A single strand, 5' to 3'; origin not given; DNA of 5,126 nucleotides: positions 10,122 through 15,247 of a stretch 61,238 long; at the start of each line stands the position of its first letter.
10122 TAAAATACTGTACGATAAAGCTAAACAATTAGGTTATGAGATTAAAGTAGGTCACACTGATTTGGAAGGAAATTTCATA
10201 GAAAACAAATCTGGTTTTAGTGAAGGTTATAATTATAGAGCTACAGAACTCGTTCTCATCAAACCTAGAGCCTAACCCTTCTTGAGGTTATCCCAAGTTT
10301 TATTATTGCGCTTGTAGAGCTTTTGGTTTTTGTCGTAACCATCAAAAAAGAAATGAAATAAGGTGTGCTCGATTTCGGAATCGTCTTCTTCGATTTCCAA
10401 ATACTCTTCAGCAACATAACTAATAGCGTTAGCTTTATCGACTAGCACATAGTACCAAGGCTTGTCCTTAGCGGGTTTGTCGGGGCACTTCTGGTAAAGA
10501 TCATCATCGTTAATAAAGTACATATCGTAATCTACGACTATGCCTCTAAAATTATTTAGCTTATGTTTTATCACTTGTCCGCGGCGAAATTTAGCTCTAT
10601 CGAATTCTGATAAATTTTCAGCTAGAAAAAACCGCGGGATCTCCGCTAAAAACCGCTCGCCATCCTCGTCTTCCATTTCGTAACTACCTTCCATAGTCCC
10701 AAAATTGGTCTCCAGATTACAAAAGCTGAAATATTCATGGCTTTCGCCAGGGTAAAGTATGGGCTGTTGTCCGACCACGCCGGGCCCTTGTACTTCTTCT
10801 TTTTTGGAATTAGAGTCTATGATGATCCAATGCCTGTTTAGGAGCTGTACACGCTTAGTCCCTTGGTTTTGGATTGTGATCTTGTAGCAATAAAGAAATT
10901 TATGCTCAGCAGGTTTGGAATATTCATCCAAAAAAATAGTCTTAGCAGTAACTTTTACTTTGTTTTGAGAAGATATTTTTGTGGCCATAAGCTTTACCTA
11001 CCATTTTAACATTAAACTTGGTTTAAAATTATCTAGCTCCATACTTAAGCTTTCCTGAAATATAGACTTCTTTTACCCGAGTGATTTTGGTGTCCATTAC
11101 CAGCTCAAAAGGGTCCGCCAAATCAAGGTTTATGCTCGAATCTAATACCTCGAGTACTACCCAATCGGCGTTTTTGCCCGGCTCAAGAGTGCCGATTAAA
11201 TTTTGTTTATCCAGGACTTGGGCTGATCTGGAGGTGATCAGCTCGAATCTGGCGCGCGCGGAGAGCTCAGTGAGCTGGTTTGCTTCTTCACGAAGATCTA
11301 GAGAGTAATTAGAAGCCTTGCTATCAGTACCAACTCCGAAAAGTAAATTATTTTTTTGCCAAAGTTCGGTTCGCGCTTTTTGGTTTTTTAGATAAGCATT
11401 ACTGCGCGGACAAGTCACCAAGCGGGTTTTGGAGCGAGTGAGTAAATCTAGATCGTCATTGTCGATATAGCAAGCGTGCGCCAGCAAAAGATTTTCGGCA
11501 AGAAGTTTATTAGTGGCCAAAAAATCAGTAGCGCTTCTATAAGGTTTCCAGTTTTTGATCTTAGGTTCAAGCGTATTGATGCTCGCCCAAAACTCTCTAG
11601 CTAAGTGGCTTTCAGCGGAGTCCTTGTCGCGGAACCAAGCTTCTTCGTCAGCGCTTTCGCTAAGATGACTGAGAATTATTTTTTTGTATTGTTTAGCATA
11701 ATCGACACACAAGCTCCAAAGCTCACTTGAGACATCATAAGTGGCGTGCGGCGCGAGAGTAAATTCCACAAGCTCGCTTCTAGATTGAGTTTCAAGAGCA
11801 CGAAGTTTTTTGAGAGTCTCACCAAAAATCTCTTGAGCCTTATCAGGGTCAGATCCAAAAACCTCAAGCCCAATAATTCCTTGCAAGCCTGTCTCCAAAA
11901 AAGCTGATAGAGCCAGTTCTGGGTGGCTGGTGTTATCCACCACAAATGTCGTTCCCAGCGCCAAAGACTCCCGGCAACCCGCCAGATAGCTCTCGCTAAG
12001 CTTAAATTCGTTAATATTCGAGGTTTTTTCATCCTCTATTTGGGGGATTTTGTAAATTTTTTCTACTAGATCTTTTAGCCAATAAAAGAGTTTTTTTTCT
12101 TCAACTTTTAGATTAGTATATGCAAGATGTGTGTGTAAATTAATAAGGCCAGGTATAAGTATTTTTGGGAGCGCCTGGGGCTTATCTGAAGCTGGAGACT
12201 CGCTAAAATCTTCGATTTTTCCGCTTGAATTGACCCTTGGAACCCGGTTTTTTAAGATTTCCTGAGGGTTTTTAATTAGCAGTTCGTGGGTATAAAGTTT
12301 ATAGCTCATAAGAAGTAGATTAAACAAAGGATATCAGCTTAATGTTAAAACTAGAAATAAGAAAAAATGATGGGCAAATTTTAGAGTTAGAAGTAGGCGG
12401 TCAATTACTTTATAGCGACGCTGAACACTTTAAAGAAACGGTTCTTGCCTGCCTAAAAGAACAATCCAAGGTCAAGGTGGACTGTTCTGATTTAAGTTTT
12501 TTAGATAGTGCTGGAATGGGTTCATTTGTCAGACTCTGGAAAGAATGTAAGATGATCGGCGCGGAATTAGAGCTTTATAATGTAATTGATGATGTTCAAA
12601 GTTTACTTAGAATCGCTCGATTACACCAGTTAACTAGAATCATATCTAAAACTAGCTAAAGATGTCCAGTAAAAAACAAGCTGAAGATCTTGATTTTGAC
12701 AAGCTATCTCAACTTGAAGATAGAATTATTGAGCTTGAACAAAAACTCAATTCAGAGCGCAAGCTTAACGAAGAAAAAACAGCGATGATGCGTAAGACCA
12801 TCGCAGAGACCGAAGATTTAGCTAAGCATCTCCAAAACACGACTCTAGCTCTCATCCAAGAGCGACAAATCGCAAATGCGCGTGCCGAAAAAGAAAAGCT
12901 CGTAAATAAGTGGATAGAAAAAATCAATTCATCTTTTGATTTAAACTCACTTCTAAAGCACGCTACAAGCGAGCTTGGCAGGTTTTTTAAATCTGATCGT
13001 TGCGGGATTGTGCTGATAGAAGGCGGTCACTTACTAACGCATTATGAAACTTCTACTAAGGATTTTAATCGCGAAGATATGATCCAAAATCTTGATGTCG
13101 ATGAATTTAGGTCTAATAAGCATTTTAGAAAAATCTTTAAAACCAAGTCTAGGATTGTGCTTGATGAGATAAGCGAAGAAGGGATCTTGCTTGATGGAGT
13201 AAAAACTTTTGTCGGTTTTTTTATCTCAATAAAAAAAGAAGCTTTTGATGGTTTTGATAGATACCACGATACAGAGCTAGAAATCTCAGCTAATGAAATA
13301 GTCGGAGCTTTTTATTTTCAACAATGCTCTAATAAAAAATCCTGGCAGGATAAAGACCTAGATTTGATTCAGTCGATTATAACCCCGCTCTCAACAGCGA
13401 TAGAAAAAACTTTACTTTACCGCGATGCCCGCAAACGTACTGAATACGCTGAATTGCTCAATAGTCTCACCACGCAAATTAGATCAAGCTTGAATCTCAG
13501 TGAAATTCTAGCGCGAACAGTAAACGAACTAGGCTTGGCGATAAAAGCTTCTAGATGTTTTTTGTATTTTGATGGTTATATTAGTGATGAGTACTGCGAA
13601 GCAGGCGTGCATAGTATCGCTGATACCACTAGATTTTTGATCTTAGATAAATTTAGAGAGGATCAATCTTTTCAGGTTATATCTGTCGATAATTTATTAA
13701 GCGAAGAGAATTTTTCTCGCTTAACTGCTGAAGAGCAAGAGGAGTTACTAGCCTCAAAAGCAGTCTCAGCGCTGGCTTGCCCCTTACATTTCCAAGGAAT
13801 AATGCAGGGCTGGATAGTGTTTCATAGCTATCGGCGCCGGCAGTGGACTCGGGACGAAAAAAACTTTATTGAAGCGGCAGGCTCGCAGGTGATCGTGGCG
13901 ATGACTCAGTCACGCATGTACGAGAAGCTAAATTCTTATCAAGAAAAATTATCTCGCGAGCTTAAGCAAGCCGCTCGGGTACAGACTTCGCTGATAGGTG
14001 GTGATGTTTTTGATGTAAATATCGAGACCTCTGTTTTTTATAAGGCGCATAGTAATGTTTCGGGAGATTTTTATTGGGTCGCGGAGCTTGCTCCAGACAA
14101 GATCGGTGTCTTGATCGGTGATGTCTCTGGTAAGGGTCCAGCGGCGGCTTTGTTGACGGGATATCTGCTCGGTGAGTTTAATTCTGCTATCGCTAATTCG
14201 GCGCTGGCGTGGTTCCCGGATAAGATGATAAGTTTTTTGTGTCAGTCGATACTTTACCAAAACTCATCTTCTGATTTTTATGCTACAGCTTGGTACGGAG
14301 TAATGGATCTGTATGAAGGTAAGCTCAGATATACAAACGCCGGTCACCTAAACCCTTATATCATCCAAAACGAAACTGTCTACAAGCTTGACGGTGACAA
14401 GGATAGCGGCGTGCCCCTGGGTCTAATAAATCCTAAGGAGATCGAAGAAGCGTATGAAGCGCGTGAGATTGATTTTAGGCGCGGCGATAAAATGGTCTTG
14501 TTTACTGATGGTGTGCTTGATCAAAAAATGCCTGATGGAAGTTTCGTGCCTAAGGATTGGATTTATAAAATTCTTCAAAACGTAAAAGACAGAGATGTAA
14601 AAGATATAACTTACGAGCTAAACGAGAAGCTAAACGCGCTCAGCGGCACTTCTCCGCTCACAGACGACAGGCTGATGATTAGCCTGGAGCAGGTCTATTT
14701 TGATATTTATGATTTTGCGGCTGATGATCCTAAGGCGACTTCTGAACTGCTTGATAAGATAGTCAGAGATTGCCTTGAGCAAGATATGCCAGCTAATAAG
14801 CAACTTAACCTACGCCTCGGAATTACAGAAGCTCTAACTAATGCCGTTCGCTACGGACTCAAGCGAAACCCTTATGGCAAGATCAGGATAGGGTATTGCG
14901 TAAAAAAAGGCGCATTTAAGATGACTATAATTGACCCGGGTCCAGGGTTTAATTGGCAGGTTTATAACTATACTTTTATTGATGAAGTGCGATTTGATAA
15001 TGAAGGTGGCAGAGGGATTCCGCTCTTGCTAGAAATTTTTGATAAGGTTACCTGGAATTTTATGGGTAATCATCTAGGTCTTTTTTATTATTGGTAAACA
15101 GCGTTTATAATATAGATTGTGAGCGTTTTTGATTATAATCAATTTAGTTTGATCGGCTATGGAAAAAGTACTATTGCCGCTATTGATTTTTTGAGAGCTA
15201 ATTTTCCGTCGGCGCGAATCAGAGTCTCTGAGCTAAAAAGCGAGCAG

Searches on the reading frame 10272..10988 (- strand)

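Call 25: search_protein_families(library=pfam, proteins=[window:10272-10988:-], max_evalue=0.001)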
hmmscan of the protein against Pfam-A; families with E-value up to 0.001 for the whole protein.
window:10272-10988:- (238 aa): 2 families
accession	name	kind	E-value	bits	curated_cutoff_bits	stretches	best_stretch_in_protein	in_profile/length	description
PF04379.20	DUF525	-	7e-35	119.6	27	1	22-106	2-86/87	ApaG domain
PF08755.16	YccV-like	-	2.4e-19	70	22.8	1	132-221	1-100/101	Hemimethylated DNA-binding protein YccV like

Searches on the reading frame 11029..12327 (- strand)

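Call 25: search_protein_families(library=pfam, proteins=[window:11029-12327:-], max_evalue=0.001)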
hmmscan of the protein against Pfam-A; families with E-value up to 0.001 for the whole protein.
window:11029-12327:- (432 aa): 2 families
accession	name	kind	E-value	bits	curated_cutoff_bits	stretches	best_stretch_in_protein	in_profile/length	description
PF01979.26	Amidohydro_1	-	1.1e-33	117.4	25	1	56-427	1-344/345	Amidohydrolase family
PF07969.17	Amidohydro_3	-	2.6e-08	34.2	29.7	1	351-427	403-470/472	Amidohydrolase family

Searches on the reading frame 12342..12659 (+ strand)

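Call 25: search_protein_families(library=pfam, proteins=[window:12342-12659:+], max_evalue=0.001)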
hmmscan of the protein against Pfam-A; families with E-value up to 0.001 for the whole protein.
window:12342-12659:+ (105 aa): 2 families
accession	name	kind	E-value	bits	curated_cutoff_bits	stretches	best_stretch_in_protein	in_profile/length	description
PF01740.26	STAS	-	3.9e-16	59.2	22.6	1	10-101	7-100/106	STAS domain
PF13466.11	STAS_2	-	6.1e-11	42.8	29.2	1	16-94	1-79/80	STAS domain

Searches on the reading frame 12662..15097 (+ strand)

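Call 25: search_protein_families(library=pfam, proteins=[window:12662-15097:+], max_evalue=0.001)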
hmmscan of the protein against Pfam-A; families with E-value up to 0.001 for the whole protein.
window:12662-15097:+ (811 aa): 4 families
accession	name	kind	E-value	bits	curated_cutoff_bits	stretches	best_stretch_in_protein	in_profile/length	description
PF07228.17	SpoIIE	-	7.3e-32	111.3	25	1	479-675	3-189/192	Stage II sporulation protein E (SpoIIE)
PF01590.32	GAF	-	2.3e-16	60.9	22.4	1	278-413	1-132/133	GAF domain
PF13581.12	HATPase_c_2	-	1e-13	51.8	27.4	1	697-803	11-121/127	Histidine kinase-like ATPase domain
PF13185.12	GAF_2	-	1.4e-05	25.7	28.6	0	277-414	2-135/136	GAF domain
